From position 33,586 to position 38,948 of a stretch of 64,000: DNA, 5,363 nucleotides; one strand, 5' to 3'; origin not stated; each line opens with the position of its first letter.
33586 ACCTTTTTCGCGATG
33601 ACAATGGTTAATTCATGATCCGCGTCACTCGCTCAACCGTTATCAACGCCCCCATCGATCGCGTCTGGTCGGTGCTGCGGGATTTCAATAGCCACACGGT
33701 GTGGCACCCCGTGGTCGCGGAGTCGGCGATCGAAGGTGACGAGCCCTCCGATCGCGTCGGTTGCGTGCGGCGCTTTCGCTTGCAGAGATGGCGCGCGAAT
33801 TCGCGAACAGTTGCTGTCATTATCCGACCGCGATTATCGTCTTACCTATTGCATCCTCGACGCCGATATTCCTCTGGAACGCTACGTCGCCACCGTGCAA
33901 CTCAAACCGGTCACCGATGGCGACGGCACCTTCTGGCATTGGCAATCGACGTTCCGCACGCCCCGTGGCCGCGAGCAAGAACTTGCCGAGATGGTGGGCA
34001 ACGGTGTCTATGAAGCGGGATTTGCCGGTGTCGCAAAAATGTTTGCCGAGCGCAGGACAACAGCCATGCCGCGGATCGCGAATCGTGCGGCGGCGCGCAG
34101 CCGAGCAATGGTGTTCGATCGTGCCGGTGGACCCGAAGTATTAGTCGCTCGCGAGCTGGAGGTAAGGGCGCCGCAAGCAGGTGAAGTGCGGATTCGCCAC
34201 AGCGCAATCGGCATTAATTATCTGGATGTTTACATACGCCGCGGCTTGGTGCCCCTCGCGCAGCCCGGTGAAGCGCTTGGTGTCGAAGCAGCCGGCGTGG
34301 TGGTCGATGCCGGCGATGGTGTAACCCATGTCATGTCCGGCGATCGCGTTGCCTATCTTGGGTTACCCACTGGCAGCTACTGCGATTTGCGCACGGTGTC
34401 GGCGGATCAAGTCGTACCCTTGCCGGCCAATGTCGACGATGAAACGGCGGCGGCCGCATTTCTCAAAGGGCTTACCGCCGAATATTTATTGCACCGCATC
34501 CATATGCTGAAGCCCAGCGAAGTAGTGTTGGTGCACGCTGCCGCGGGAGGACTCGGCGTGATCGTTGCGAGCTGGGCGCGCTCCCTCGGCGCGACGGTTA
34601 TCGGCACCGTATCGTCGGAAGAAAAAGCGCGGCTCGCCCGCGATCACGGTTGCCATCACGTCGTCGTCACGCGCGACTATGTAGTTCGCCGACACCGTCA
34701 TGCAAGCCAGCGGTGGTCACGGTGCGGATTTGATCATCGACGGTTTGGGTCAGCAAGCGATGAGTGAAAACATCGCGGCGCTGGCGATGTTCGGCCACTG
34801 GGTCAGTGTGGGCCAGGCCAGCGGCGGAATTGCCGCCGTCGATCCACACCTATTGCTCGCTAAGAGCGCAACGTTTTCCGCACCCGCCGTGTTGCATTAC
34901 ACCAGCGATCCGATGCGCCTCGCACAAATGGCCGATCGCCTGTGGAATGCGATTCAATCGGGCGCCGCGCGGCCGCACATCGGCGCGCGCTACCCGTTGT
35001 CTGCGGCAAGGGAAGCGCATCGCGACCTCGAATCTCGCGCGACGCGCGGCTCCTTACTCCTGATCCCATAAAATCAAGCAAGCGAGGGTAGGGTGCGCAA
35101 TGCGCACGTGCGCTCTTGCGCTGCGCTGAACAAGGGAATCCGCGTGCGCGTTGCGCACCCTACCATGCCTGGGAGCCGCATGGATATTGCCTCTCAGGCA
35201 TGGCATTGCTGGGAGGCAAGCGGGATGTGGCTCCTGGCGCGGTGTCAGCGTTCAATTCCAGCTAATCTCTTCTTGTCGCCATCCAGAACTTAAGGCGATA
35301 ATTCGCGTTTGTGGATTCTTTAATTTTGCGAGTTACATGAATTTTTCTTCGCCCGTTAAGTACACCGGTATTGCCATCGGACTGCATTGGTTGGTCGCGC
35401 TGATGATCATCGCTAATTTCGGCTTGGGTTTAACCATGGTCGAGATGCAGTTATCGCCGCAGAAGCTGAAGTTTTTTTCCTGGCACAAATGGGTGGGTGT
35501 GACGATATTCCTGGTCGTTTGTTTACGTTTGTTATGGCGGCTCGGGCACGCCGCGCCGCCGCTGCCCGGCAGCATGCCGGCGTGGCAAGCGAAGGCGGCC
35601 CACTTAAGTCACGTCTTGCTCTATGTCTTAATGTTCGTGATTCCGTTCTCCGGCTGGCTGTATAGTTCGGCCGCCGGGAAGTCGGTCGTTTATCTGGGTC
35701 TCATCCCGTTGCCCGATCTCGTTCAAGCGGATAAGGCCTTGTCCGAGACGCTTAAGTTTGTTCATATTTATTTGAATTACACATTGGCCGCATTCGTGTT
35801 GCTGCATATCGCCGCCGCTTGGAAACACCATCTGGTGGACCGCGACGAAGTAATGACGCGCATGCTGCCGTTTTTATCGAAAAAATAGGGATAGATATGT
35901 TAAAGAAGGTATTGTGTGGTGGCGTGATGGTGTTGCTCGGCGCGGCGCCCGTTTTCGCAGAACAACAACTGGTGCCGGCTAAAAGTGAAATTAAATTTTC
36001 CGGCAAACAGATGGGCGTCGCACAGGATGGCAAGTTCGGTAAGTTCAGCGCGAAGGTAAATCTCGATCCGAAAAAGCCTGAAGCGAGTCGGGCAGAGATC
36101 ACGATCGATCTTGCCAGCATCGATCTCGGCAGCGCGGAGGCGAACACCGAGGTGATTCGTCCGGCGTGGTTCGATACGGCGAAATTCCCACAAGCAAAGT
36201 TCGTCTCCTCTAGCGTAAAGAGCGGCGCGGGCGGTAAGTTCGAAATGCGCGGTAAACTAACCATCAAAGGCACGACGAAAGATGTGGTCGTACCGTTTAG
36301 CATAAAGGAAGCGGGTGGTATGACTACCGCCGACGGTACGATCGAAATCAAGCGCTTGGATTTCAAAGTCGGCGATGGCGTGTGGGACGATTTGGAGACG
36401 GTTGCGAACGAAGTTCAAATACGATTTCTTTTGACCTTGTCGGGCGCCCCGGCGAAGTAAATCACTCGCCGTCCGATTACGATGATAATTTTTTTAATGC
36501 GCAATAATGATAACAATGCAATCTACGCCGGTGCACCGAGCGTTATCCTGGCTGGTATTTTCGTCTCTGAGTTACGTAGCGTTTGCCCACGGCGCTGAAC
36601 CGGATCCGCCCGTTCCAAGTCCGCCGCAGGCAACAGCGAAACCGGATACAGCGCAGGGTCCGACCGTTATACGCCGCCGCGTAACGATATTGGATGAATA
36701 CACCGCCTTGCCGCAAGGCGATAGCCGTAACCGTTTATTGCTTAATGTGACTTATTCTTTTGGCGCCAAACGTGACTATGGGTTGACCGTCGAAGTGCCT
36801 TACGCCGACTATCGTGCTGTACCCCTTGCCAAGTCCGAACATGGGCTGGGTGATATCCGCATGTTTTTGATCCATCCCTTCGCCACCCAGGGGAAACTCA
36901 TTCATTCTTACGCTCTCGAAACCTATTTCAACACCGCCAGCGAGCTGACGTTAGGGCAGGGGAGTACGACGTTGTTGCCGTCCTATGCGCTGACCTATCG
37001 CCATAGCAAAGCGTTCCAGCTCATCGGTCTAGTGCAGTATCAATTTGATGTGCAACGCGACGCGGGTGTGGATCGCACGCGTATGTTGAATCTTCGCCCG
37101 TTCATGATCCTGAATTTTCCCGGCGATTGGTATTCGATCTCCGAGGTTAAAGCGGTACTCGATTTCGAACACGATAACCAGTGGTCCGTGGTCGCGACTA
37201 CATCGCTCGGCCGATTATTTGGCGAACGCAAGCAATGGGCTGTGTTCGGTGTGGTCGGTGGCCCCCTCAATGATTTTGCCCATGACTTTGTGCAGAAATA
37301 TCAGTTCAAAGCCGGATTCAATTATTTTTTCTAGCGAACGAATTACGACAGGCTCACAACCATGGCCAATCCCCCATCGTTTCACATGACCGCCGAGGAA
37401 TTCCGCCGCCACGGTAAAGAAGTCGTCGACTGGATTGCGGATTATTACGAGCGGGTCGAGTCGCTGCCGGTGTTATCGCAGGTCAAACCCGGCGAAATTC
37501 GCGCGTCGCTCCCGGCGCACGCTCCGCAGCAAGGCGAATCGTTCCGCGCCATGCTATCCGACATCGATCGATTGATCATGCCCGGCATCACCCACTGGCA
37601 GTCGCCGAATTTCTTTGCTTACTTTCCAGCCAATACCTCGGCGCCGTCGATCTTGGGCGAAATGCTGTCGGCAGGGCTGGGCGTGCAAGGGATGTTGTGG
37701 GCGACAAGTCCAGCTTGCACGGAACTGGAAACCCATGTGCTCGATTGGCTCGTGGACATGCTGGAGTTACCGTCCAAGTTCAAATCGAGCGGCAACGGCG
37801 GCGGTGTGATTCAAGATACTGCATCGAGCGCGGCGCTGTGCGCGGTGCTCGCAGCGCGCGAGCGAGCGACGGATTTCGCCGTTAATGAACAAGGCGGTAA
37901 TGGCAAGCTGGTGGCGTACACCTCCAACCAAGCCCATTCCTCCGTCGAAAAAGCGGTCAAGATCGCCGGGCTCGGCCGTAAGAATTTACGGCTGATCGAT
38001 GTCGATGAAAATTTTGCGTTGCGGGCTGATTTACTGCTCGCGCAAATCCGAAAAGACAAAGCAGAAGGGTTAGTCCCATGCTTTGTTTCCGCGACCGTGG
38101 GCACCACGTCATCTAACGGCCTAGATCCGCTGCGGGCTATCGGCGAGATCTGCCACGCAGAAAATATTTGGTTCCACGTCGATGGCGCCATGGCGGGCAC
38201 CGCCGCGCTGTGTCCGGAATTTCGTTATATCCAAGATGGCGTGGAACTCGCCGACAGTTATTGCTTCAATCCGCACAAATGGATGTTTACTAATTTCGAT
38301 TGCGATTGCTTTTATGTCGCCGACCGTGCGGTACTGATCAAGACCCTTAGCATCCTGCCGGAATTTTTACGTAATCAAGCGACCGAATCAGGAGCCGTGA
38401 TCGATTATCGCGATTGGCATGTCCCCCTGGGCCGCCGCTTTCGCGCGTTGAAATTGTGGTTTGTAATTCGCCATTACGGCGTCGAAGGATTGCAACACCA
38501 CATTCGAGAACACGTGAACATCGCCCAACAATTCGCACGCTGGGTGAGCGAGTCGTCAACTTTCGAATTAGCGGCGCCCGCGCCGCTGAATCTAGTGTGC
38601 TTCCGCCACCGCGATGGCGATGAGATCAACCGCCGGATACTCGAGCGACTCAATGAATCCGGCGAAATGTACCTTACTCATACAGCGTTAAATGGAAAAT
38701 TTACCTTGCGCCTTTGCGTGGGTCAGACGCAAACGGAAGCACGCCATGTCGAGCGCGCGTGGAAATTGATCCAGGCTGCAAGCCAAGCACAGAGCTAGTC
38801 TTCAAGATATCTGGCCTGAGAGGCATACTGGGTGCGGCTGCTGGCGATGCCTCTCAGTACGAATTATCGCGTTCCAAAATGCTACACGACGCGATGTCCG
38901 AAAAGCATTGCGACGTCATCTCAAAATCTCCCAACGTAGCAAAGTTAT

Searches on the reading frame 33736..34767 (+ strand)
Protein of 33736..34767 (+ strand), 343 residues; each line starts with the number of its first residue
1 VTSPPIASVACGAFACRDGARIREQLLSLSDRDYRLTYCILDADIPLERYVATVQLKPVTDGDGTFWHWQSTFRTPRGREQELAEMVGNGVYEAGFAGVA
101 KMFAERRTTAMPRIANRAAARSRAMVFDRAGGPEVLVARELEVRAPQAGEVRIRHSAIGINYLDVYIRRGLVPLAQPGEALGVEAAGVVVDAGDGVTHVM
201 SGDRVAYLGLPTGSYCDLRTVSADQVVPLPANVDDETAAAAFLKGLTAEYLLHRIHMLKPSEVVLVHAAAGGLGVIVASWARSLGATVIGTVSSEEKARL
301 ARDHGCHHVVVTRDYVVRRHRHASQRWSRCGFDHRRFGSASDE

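Call 39: search_protein_families(library=pfam, proteins=[window:33736-34767:+], max_evalue=0.00001)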
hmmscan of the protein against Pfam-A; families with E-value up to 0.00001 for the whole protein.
window:33736-34767:+ (343 aa): 3 families
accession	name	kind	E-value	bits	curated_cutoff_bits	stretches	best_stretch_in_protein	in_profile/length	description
PF08240.17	ADH_N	-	2.3e-14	53.9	23.5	1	148-230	2-103/104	Alcohol dehydrogenase GroES-like domain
PF00107.32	ADH_zinc_N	-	9.5e-08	32.5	31.8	1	272-314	1-43/129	Zinc-binding dehydrogenase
PF10604.15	Polyketide_cyc2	-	1.4e-06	29.1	27.4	1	18-101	56-139/142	Polyketide cyclase / dehydrase and lipid transport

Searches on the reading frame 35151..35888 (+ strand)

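Call 39: search_protein_families(library=pfam, proteins=[window:35151-35888:+], max_evalue=0.00001)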
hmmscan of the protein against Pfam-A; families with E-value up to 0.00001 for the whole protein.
window:35151-35888:+ (245 aa): 1 family
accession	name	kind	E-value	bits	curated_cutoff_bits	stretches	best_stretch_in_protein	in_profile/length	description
PF01292.26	Ni_hydr_CYTB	-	2.3e-30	106.1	30.1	1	71-240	2-178/179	Prokaryotic cytochrome b561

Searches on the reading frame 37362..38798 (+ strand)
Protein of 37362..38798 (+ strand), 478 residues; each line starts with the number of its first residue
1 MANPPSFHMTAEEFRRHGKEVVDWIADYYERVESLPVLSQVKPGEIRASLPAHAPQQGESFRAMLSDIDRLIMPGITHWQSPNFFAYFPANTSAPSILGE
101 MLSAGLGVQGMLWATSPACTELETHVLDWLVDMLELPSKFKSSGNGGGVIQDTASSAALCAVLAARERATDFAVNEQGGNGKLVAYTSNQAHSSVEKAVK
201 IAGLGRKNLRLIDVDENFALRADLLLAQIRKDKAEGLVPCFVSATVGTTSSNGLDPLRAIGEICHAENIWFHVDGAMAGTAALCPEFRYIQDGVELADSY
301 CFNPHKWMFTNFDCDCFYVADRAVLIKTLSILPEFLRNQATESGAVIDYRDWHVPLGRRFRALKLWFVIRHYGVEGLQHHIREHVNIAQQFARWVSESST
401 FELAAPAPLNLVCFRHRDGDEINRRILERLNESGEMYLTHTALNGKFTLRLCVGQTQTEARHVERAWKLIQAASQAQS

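Call 39: search_protein_families(library=pfam, proteins=[window:37362-38798:+], max_evalue=0.00001)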
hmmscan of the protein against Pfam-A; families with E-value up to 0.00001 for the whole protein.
window:37362-38798:+ (478 aa): 1 family
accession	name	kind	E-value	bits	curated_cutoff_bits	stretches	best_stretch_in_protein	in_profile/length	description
PF00282.25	Pyridoxal_deC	-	1.7e-119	399.4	27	1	43-416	1-374/375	Pyridoxal-dependent decarboxylase conserved domain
